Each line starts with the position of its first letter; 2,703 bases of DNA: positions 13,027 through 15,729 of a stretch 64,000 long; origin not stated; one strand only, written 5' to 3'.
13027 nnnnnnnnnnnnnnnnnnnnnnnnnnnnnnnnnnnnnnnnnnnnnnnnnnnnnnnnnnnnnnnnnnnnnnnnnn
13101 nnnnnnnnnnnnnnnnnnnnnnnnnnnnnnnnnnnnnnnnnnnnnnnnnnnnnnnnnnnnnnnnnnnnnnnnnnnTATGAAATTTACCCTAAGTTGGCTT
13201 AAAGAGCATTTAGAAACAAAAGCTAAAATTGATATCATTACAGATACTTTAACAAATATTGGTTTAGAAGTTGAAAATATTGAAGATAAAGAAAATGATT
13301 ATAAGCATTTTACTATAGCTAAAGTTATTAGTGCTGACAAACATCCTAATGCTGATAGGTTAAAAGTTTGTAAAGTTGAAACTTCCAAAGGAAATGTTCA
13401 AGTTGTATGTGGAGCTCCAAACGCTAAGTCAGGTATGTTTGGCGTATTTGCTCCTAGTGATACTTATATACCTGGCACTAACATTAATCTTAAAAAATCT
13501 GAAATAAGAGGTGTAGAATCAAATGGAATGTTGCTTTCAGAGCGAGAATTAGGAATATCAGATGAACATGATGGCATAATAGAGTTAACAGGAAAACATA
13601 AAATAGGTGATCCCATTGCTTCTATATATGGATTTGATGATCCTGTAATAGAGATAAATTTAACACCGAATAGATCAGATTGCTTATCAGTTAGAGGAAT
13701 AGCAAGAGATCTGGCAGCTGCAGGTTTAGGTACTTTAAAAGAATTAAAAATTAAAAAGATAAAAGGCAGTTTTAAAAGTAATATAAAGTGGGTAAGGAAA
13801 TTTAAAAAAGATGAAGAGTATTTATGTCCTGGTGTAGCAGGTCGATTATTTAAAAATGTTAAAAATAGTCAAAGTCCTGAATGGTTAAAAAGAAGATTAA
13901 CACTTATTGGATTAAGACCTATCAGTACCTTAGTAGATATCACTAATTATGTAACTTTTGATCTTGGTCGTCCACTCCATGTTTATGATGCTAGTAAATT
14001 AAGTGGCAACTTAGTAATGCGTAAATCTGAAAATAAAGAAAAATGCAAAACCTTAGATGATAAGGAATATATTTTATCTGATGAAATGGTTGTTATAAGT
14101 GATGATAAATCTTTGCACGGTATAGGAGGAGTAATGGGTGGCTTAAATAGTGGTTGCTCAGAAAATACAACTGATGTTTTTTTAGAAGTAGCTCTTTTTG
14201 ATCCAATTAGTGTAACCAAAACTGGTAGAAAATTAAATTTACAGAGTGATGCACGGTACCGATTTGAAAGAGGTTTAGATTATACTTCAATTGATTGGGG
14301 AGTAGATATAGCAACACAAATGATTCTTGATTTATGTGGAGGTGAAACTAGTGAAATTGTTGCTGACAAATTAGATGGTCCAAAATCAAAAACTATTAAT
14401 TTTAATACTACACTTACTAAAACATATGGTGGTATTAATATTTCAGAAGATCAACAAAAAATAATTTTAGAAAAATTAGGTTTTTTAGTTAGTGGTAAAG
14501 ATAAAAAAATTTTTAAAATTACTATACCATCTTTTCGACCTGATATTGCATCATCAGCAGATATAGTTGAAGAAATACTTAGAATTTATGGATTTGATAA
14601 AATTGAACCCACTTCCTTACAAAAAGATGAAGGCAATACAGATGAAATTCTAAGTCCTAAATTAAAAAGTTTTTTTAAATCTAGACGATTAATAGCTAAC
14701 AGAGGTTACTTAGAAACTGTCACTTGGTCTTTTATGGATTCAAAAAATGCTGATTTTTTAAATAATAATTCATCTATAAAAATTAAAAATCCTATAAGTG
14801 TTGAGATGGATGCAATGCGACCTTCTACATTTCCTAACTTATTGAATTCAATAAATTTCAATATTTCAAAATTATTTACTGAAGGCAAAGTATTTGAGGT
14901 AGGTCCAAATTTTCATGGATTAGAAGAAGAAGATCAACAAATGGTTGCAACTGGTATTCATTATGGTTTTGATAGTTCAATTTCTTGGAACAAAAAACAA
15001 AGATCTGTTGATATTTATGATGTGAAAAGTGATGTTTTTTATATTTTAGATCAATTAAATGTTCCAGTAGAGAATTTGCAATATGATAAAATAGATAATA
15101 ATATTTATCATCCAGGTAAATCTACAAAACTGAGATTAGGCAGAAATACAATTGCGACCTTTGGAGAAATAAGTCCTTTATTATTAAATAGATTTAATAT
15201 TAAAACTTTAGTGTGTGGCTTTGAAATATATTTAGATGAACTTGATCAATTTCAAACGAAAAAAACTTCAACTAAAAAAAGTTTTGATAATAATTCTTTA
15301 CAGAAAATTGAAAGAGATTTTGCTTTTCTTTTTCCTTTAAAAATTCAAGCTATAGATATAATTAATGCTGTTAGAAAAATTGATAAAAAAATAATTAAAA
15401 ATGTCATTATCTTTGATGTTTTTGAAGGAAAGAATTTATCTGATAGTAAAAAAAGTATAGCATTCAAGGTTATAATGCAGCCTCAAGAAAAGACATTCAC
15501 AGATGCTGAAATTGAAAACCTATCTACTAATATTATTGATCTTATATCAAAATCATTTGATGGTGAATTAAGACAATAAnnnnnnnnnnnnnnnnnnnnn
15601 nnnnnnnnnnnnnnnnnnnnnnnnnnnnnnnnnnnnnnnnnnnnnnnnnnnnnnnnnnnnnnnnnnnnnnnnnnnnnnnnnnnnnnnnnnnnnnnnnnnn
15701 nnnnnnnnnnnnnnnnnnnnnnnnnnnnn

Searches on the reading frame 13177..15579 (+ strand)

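Call 64: search_protein_families(library=pfam, proteins=[window:13177-15579:+], max_evalue=0.0001)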
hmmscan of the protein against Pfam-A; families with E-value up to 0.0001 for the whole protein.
window:13177-15579:+ (800 aa): 6 families
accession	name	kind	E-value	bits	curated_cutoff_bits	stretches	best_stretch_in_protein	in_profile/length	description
PF03483.22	B3_4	-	2.2e-63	213.4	29.3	1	217-388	2-174/174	B3/4 domain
PF17759.6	tRNA_synthFbeta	-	7.4e-42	143.7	22.4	1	492-686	15-214/214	Phenylalanyl tRNA synthetase beta chain CLM domain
PF03147.19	FDX-ACB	-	2e-22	79.9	31.1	1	708-799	3-94/94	Ferredoxin-fold anticodon binding domain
PF03484.21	B5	-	1.1e-19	70.8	28.6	1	407-473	1-67/67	tRNA synthetase B5 domain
PF01588.26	tRNA_bind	-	1.3e-17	64.1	27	1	46-145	2-95/96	Putative tRNA binding domain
PF18262.7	PhetRS_B1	-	8.7e-05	23.1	26.8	0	154-180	52-78/83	Phe-tRNA synthetase beta subunit B1 domain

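Call 71: search_protein_families(library=ncbifam, proteins=[L259:11916-12965:+], max_evalue=0.01)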
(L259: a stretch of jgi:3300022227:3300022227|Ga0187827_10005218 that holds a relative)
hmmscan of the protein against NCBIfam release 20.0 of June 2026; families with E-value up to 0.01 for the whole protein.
L259:11916-12965:+ (349 aa): 8 families
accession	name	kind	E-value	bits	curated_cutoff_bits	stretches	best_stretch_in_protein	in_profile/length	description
NF040815.2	recomb_XerA_Arch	equivalog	6.8e-13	48.8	220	1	125-343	61-261/263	site-specific tyrosine recombinase/integron integrase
TIGR02224.1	recomb_XerC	equivalog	4.2e-08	32.9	335.15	1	296-344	237-285/295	tyrosine recombinase XerC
TIGR02249.1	integrase_gron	subfamily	3.3e-07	30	265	0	297-340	261-304/315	integron integrase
TIGR02225.1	recomb_XerD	equivalog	1.2e-05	24.8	329.6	1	294-346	232-284/290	site-specific tyrosine recombinase XerD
NF002331.0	PRK01287.1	subfamily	0.0011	18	371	0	215-260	174-219/365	site-specific tyrosine recombinase XerC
NF011946.0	PRK15417.1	equivalog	0.0019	17.5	435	0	214-252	142-180/337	integron integrase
NF003462.0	PRK05084.1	equivalog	0.003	16.3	267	0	295-346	303-354/360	tyrosine recombinase XerS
NF001399.0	PRK00283.1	subfamily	0.0039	16.5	279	0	292-344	236-291/300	tyrosine recombinase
